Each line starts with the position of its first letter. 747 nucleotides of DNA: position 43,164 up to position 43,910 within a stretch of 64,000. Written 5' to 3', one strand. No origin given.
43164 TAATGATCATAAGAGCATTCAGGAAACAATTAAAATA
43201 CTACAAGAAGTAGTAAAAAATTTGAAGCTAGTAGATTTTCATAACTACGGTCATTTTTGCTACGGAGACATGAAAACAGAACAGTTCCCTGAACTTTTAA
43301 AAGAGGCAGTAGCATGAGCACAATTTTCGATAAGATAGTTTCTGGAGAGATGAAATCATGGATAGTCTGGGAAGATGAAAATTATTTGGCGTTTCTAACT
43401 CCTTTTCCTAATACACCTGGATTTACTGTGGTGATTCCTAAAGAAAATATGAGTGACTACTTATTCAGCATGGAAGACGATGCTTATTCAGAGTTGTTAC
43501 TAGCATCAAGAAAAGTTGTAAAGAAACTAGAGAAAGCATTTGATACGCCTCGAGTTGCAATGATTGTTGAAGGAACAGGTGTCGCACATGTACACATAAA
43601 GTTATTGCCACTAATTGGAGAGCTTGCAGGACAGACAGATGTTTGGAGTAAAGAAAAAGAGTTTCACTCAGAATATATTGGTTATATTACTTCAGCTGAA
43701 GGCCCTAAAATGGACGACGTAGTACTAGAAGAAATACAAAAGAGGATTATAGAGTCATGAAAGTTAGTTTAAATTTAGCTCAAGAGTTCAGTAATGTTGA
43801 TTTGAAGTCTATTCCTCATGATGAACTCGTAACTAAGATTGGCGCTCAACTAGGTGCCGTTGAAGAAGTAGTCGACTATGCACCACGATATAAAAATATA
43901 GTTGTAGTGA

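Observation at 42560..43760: Three accessory genes wedged between pheS and pheT (small membrane ORF, alpha/beta hydrolase, HIT-like gene), all with overlapping stops and starts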

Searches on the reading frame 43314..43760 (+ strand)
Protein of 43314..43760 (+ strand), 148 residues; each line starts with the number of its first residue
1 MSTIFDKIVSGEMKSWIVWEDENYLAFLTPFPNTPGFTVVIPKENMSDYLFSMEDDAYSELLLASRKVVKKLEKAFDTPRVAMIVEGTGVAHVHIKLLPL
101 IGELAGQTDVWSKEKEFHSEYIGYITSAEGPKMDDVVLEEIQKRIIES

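Call 3: search_protein_families(library=pfam, proteins=[window:43314-43760:+], max_evalue=0.01)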
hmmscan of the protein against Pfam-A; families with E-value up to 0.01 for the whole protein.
window:43314-43760:+ (148 aa): 1 family
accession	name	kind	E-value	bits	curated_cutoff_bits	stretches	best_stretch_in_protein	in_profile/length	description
PF01230.28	HIT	-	4.5e-11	43.7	21.5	1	11-99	2-94/98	HIT domain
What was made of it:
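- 43314..43760 (+): MccH-clade HIT phosphoramidase. PF01230 (call 3).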

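Call 4: search_protein_families(library=ncbifam, proteins=[window:43314-43760:+], max_evalue=0.01)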
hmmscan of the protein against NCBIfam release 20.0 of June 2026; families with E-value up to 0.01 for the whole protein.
window:43314-43760:+ (148 aa): 2 families
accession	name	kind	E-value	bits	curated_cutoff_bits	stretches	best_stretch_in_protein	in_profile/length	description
NF045834.1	M_plasma_HinT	exception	1.4e-11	45.1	130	1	4-99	1-100/102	histidine triad protein HinT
NF007965.0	PRK10687.1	equivalog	0.00014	21.9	206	1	3-98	5-105/119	purine nucleoside phosphoramidase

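Call 6: search_solved_structures(query=window:43314-43760:+, max_evalue=0.01, show_alignments=3)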
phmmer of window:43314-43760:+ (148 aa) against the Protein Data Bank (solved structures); distinct sequences matched with E-value up to 0.01: 36.
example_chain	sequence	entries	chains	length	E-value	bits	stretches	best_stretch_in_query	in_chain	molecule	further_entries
7mqw_A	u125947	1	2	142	5.3e-15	58.7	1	1-100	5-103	HIT family protein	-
3p0t_A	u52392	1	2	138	2.4e-14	56.6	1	1-100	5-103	Uncharacterized protein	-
3lb5_A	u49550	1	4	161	1.2e-09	41.4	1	3-100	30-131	Hit-like protein involved in cell-cycle regulation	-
3imi_A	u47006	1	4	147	1.3e-09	41.3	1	3-125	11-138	HIT family protein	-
1y23_A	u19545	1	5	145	4e-09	39.7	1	3-121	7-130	Histidine triad protein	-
3l7x_A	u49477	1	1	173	5.8e-09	39.2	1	4-103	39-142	Putative Hit-like protein involved in cell-cycle regulation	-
2eo4_A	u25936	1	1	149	1.5e-08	37.8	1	5-121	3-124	150aa long hypothetical histidine triad nucleotide-binding protein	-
6d6j_A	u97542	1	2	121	4.8e-07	32.9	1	1-98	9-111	HIT family hydrolase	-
8wzd_A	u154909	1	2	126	1.8e-06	31.1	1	3-97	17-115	Adenosine 5'-monophosphoramidase HINT1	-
1kpb_A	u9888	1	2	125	1.9e-06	31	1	3-97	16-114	HUMAN PROTEIN KINASE C INTERACTING PROTEIN 1 (ZINC PROTEIN)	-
5ed6_A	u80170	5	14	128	1.9e-06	31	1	3-97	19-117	Histidine triad nucleotide-binding protein 1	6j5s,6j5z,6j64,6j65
3tw2_A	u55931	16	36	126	1.9e-06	31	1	3-97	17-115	Histidine triad nucleotide-binding protein 1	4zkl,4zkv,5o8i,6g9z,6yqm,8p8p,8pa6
1av5_A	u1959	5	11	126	1.9e-06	31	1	3-97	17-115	PROTEIN KINASE C INTERACTING PROTEIN | HUMAN PROTEIN KINASE C INTERACTING PROTEIN 1 (ZINC PROTEIN)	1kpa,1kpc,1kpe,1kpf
4eqe_A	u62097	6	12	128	2e-06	30.9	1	3-97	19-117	Histidine triad nucleotide-binding protein 1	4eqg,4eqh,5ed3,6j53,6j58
5waa_A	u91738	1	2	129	2e-06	30.9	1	3-97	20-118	Histidine triad nucleotide-binding protein 1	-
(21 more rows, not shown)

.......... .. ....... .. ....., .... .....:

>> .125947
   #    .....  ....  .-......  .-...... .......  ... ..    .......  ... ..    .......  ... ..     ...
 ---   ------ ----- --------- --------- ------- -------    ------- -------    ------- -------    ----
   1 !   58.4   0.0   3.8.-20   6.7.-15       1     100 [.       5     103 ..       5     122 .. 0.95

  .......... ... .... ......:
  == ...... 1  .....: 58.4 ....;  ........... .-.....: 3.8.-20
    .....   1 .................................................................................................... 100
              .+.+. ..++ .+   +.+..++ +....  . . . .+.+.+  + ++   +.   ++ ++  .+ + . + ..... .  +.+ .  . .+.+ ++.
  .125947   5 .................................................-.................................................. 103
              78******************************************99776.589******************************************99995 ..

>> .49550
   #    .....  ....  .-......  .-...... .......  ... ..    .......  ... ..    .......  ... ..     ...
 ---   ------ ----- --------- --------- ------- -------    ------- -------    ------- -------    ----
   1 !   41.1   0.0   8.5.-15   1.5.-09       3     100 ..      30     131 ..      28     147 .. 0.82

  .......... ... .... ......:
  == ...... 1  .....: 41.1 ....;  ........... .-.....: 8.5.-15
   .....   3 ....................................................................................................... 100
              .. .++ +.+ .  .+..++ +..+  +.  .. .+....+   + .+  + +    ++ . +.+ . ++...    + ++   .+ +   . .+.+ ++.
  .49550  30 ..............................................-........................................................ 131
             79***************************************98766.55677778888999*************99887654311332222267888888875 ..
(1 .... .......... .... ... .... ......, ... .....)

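Call 13: find_homologous_proteins(query=window:43314-43760:+, max_evalue=0.00001)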
Query window:43314-43760:+ (148 aa): 1380 proteins with E <= 0.00001 among 1396 candidates; the best 120 are listed.
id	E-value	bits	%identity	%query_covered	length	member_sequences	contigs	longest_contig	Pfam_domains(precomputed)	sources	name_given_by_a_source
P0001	4.6e-92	323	100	100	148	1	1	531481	PF01230.30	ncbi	-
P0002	9.2e-78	277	84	99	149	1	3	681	PF01230.30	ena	-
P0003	3.7e-72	259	77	99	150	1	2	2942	PF01230.30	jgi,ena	-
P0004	1.6e-71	257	80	100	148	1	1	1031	PF01230.30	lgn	-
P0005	5.1e-71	255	76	100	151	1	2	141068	PF01230.30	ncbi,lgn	-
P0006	6.8e-71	255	77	100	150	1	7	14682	PF01230.30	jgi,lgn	jgi:diadenosine tetraphosphate (Ap4A) HIT family hydrolase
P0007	1.0e-69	251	79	98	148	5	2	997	PF01230.30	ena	-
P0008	1.2e-69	251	75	100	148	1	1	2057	PF01230.30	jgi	jgi:diadenosine tetraphosphate (Ap4A) HIT family hydrolase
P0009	1.3e-69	250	75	100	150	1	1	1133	PF01230.30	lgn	-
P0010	2.6e-69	249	73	100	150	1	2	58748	PF01230.30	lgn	-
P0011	4.2e-69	249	75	100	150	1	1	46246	PF01230.30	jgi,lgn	jgi:histidine triad (HIT) family protein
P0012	4.6e-69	249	74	100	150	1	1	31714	PF01230.30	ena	-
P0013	5.2e-69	249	74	100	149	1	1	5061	PF01230.30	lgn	-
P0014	6.9e-69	248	76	100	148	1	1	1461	PF01230.30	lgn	-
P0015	1.8e-68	247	76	98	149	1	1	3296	PF01230.30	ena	-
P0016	2.1e-68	247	74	100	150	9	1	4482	PF01230.30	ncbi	-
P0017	4.7e-68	245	74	100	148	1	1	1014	PF01230.30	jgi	jgi:diadenosine tetraphosphate (Ap4A) HIT family hydrolase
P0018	1.1e-67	244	72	99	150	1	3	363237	PF01230.30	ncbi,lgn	-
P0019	1.5e-67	244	75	99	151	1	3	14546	PF01230.30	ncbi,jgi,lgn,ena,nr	ncbi:HIT family protein [Candidatus Saccharibacteria bacterium]|nr:HIT family protein [Candidatus Sa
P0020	7.0e-67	242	74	99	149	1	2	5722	PF01230.30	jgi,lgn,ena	-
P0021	2.0e-66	240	75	97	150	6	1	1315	PF01230.30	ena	-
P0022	2.7e-66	240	74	99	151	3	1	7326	PF01230.30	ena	-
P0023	5.0e-66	239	73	97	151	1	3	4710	PF01230.30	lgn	-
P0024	9.9e-66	238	72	100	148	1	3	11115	PF01230.30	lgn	-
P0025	1.7e-65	237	74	98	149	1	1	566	PF01230.30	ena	-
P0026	1.8e-65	237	74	97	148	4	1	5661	PF01230.30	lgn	-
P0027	1.8e-65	237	73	100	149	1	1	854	PF01230.30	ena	-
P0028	1.9e-65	237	75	99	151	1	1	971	PF01230.30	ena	-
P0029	2.0e-65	237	73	99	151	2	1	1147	PF01230.30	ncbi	-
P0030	2.6e-65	237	72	100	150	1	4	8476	PF01230.30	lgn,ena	-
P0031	3.8e-65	236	73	100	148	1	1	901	PF01230.30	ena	-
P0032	5.8e-65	235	70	99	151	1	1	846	PF01230.30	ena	-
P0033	9.2e-65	235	72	100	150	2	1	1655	PF01230.30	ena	-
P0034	1.3e-64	234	73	99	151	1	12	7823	PF01230.30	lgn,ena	-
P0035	3.3e-64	233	72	98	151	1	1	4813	PF01230.30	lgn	-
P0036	3.9e-64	233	71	99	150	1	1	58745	PF01230.30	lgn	-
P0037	5.0e-64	232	69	97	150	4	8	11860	PF01230.30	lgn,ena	-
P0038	5.1e-64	232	72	98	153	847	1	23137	PF01230.30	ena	-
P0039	8.7e-64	232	72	98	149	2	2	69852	PF01230.30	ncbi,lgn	-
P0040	1.0e-63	231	68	99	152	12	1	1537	PF01230.30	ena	-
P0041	1.3e-63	231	69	97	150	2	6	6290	PF01230.30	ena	-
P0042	1.8e-63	231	69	99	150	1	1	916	PF01230.30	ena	-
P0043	2.0e-63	230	73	99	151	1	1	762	PF01230.30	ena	-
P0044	2.6e-63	230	72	98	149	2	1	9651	PF01230.30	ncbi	-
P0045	3.5e-63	230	68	97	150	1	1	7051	PF01230.30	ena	-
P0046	4.4e-63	229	68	99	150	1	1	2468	PF01230.30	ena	-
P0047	4.9e-63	229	70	99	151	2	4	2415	PF01230.30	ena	-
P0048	5.9e-63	229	70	98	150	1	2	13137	PF01230.30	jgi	-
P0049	6.7e-63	229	69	99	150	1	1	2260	PF01230.30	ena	-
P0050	6.8e-63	229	70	99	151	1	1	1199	PF01230.30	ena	-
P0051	9.2e-63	228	68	99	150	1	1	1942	PF01230.30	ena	-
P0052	9.3e-63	228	69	99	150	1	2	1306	PF01230.30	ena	-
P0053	9.5e-63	228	69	99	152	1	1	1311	PF01230.30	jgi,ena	-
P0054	1.1e-62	228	68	99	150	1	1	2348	PF01230.30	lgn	-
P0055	1.1e-62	228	69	99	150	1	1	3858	PF01230.30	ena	-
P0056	1.3e-62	228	68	99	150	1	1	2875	PF01230.30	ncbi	-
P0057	1.3e-62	228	67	97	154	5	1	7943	PF01230.30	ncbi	-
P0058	1.5e-62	228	68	99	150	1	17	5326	PF01230.30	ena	-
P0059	1.8e-62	227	69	99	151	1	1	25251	PF01230.30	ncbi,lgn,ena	-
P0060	1.9e-62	227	69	99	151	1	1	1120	PF01230.30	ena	-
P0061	2.0e-62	227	69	99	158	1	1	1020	PF01230.30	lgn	-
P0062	2.1e-62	227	69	100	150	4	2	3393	PF01230.30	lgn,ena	-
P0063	2.4e-62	227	70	98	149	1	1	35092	PF01230.30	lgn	-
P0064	2.5e-62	227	68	99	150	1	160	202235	PF01230.30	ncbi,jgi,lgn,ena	jgi:diadenosine tetraphosphate (Ap4A) HIT family hydrolase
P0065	3.3e-62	226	71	97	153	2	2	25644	PF01230.30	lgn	-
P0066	3.8e-62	226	69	98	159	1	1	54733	PF01230.30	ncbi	-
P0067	3.9e-62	226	67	99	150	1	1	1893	PF01230.30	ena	-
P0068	4.0e-62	226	69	99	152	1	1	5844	PF01230.30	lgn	-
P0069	4.3e-62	226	69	98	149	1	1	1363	PF01230.30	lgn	-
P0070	4.4e-62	226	68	99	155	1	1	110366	PF01230.30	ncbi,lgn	-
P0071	4.7e-62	226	68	99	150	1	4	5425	PF01230.30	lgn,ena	-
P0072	5.2e-62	226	67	98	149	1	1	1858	PF01230.30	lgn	-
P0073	5.5e-62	226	67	99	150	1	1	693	PF01230.30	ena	-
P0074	5.9e-62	226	68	99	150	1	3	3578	PF01230.30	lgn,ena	-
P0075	5.9e-62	226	68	99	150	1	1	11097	PF01230.30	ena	-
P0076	6.0e-62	226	70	98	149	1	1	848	PF01230.30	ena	-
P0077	6.3e-62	226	68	99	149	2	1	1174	PF01230.30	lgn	-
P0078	6.9e-62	225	69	97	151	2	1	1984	PF01230.30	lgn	-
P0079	7.8e-62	225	69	99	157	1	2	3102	PF01230.30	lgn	-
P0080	7.9e-62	225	68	100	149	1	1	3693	PF01230.30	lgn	-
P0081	8.1e-62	225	69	98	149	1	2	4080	PF01230.30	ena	-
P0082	9.0e-62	225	68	99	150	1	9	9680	PF01230.30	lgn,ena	-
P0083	1.0e-61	225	69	98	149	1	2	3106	PF01230.30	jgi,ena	-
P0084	1.1e-61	225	67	99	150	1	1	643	PF01230.30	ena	-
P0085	1.1e-61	225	66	99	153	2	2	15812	PF01230.30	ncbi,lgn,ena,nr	ncbi:MAG: HIT family protein [Candidatus Moranbacteria bacterium]|nr:HIT family protein [Candidatus 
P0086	1.2e-61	225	69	98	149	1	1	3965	PF01230.30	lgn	-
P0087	1.3e-61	225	67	97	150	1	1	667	PF01230.30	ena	-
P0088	1.3e-61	225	69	98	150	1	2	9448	PF01230.30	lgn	-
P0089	1.3e-61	225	67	99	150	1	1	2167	PF01230.30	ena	-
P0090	1.3e-61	224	65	99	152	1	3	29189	PF01230.30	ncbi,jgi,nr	ncbi:HIT family protein [Candidatus Microgenomates bacterium]|jgi:beta-aspartyl-peptidase (threonine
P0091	1.4e-61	224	68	97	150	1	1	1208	PF01230.30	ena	-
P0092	1.4e-61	224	67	99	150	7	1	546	PF01230.30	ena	-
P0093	1.5e-61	224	68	99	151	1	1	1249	PF01230.30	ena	-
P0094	1.5e-61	224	69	97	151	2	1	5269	PF01230.30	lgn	-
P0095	1.7e-61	224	69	97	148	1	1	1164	PF01230.30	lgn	-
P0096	1.7e-61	224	68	99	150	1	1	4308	PF01230.30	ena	-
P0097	1.7e-61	224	68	99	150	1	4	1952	PF01230.30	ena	-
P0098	1.7e-61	224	68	99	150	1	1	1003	PF01230.30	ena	-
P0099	1.7e-61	224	68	99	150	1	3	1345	PF01230.30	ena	-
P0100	1.8e-61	224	68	99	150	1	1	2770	PF01230.30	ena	-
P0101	2.0e-61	224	67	97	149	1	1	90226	PF01230.30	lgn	-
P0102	2.0e-61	224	68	99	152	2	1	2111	PF01230.30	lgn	-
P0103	2.0e-61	224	66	99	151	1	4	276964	PF11969.14,PF01230.30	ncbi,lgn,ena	-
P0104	2.0e-61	224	70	98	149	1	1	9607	PF01230.30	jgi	jgi:diadenosine tetraphosphate (Ap4A) HIT family hydrolase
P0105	2.1e-61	224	68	99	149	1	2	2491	PF01230.30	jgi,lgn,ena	-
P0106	2.1e-61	224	68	100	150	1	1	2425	PF01230.30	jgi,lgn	jgi:diadenosine tetraphosphate (Ap4A) HIT family hydrolase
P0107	2.2e-61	224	67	99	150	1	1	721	PF01230.30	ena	-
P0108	2.2e-61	224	67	99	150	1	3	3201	PF01230.30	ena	-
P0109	2.4e-61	224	68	99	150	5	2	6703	PF01230.30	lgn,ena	-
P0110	2.4e-61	224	68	99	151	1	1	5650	PF01230.30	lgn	-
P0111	2.5e-61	224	67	99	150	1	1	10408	PF01230.30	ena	-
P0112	3.2e-61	223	67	97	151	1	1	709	PF01230.30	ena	-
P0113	3.3e-61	223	68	99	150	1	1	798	PF01230.30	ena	-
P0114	3.6e-61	223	66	99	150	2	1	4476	PF01230.30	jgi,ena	-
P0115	3.8e-61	223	68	100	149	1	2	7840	PF01230.30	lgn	-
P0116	3.8e-61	223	68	98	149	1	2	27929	PF01230.30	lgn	-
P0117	3.9e-61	223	67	100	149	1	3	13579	PF01230.30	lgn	-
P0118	4.2e-61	223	67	99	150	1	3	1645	PF01230.30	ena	-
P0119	4.2e-61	223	67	100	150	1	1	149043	PF01230.30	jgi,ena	-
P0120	4.3e-61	223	67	98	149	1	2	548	PF01230.30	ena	-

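Call 16: find_encoding_contigs(protein=P0085, flank=5000, max_places=4)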
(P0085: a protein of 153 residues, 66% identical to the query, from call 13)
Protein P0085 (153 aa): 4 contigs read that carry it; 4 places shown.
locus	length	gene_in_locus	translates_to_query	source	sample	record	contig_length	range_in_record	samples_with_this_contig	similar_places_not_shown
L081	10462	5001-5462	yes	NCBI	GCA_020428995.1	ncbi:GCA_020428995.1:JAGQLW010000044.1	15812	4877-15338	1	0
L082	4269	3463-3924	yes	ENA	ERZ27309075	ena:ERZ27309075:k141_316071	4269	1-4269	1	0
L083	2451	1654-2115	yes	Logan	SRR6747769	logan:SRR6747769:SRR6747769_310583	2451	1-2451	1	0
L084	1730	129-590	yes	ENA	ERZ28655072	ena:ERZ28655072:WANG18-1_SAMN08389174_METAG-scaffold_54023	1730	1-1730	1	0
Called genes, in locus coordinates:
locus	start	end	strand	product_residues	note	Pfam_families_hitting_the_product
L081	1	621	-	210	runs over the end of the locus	PF00440:TetR_N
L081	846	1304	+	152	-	PF00173:Cyt-b5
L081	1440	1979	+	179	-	PF13328:HD_4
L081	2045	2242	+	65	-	-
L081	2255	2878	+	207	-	-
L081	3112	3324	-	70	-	PF13936:HTH_38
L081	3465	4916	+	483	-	PF00005:ABC_tran, PF02463:SMC_N (faint), PF03193:RsgA_GTPase (faint), PF13555:AAA_29 (faint), PF13401:AAA_22 (faint), PF13476:AAA_23 (faint), PF13304:AAA_21 (weak), PF00005:ABC_tran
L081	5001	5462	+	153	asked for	PF01230:HIT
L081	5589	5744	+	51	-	-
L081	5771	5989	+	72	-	PF20598:DUF6795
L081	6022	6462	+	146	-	PF01741:MscL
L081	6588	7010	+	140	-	PF13529:Peptidase_C39_2, PF03412:Peptidase_C39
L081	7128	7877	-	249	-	PF18912:DZR_2 (weak), PF00156:Pribosyltran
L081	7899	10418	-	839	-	PF02861:Clp_N, PF13191:AAA_16, PF00004:AAA, PF17871:AAA_lid_9, PF00004:AAA, PF07724:AAA_2, PF07728:AAA_5 (weak), PF10431:ClpB_D2-small, +3 more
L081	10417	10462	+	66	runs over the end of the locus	-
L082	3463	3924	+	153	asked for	PF01230:HIT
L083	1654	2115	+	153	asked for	PF01230:HIT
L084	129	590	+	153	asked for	PF01230:HIT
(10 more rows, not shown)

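Call 17: find_encoding_contigs(protein=P0090, flank=5000, max_places=4)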
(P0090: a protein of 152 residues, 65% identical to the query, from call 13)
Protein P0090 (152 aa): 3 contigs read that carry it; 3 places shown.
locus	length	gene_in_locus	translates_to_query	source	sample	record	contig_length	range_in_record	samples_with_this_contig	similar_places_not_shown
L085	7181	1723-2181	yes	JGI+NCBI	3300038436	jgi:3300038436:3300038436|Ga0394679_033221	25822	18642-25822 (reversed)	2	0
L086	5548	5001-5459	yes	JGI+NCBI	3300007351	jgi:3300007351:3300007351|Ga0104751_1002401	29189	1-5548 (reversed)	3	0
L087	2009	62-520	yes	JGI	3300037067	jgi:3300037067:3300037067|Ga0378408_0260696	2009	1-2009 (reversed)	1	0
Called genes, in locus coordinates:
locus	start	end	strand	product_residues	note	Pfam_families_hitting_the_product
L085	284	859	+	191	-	PF23457:LysM2_NFP (faint), PF01476:LysM, PF23473:LysM3_LYK4_5 (faint), PF01476:LysM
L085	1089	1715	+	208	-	PF00702:Hydrolase, PF06888:Put_Phosphatase (faint), PF08282:Hydrolase_3 (faint), PF12710:HAD, PF13419:HAD_2, PF13344:Hydrolase_6 (weak), PF13242:Hydrolase_like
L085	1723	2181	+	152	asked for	PF01230:HIT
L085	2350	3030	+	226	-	PF09136:Glucodextran_B (weak)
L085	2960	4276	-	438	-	PF04932:Wzy_C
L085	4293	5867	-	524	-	PF13231:PMT_2 (weak)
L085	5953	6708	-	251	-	PF00535:Glycos_transf_2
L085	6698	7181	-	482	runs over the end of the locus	-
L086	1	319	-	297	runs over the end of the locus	PF01435:Peptidase_M48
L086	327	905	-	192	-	PF04011:LemA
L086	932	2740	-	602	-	PF14716:HHH_8, PF14520:HHH_5 (weak), PF14791:DNA_pol_B_thumb, PF02811:PHP (weak)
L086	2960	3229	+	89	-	PF01541:GIY-YIG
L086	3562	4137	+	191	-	PF23457:LysM2_NFP (faint), PF01476:LysM, PF23473:LysM3_LYK4_5 (faint), PF01476:LysM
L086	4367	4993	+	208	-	PF00702:Hydrolase, PF06888:Put_Phosphatase (faint), PF08282:Hydrolase_3 (faint), PF12710:HAD, PF13419:HAD_2, PF13344:Hydrolase_6 (weak), PF13242:Hydrolase_like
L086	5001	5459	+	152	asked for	PF01230:HIT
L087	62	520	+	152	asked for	PF01230:HIT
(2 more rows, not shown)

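Call 18: find_encoding_contigs(protein=P0001, flank=6000, max_places=3)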
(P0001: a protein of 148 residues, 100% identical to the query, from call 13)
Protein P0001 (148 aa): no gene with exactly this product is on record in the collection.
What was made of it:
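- Tried and rejected: It returned nothing (call 18).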

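Call 20: find_related_loci(query=A1, collection=metagenome_contigs, flank=4000)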
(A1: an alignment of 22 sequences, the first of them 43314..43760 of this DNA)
Query A1 (148 aa) in metagenome_contigs; peptide patterns used: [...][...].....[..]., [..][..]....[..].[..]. (x = any residue, [..] = any of these).
480 stretches matched a pattern; 398 encode a relative of the query (tblastn E <= 1e-3); the best 80 are kept; 80 distinct loci.
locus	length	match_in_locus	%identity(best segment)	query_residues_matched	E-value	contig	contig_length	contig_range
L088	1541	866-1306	77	1-147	3e-82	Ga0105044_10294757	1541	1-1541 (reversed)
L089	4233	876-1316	74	2-148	4e-72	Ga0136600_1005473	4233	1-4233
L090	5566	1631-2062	72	3-146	9e-70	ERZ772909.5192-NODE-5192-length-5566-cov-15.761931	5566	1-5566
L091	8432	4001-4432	73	3-146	1e-69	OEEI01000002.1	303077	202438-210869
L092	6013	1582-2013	72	3-146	3e-69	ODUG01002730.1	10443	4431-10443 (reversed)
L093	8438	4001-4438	71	3-148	2e-69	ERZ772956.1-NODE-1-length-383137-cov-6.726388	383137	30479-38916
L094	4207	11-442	72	3-146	2e-69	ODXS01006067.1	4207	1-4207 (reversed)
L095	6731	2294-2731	71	3-148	3e-69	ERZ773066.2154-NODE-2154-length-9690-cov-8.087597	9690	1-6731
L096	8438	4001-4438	71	3-148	3e-69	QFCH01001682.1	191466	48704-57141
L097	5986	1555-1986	73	3-146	2e-69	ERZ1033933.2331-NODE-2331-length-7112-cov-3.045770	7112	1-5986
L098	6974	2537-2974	71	3-148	1e-69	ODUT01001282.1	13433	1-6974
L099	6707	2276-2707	72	3-146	4e-69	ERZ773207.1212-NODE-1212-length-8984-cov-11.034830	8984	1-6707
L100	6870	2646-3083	71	3-148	3e-69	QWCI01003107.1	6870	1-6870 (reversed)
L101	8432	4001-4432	72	3-146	4e-69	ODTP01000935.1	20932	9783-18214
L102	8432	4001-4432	72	3-146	4e-69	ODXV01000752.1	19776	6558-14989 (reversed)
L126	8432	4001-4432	72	3-146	3e-68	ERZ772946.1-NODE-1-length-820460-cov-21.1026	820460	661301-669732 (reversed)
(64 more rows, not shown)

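Call 24: find_encoding_contigs(protein=P0064, flank=10000, max_places=3)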
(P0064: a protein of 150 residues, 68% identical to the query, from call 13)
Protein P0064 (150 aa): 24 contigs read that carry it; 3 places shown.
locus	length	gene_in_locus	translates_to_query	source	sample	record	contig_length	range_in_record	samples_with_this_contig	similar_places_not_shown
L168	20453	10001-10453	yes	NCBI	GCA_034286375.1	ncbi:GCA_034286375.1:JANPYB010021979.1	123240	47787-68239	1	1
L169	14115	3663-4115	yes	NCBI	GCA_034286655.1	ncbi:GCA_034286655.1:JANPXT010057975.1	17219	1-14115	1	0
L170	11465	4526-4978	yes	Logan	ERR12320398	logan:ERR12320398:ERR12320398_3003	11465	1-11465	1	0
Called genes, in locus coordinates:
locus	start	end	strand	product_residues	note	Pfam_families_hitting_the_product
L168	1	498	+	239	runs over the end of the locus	PF22935:RM44_endonuclase (weak), PF14622:Ribonucleas_3_3, PF00636:Ribonuclease_3, PF00035:dsrm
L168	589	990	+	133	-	PF13083:KH_KhpA-B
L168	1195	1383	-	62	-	-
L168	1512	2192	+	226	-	PF01746:tRNA_m1G_MT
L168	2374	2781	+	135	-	-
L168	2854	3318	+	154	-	PF16571:FBP_C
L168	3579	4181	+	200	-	PF01569:PAP2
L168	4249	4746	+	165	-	-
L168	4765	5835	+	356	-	PF02646:RmuC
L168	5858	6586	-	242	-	-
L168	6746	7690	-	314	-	PF00230:MIP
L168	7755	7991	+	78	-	-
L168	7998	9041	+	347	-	PF02912:Phe_tRNA-synt_N, PF01409:tRNA-synt_2d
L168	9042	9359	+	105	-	PF03819:MazG (weak)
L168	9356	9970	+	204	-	PF01936:NYN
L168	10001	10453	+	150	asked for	PF01230:HIT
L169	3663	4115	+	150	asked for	PF01230:HIT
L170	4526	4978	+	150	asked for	PF01230:HIT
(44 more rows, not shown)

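Call 25: find_encoding_contigs(protein=P0038, flank=10000, max_places=2)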
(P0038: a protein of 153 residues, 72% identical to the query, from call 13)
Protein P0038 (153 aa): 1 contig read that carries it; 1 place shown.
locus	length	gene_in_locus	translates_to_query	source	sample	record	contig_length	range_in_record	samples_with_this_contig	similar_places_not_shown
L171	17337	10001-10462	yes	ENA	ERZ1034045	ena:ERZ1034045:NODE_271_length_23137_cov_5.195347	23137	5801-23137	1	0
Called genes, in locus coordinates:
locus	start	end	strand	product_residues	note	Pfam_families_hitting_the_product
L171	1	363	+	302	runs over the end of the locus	PF00924:MS_channel_2nd, PF21082:MS_channel_3rd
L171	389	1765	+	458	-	-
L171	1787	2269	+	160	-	PF01569:PAP2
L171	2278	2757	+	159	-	-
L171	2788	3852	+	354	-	PF02646:RmuC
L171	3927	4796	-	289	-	PF00230:MIP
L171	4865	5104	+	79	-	-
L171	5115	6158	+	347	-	PF02912:Phe_tRNA-synt_N, PF01409:tRNA-synt_2d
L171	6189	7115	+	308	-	-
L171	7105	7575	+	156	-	-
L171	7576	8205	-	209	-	PF01928:CYTH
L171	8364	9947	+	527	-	PF00300:His_Phos_1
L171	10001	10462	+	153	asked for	PF01230:HIT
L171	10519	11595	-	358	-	PF12146:Hydrolase_4 (weak), PF00561:Abhydrolase_1 (weak)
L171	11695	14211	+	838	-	PF01588:tRNA_bind, PF03483:B3_4, PF03484:B5, PF17759:tRNA_synthFbeta, PF03147:FDX-ACB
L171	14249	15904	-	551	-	PF00389:2-Hacid_dh, PF02826:2-Hacid_dh_C, PF00300:His_Phos_1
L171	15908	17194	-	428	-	PF03952:Enolase_N, PF00113:Enolase_C, PF07476:MAAL_C (weak), PF13378:MR_MLE_C (weak)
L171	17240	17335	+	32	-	?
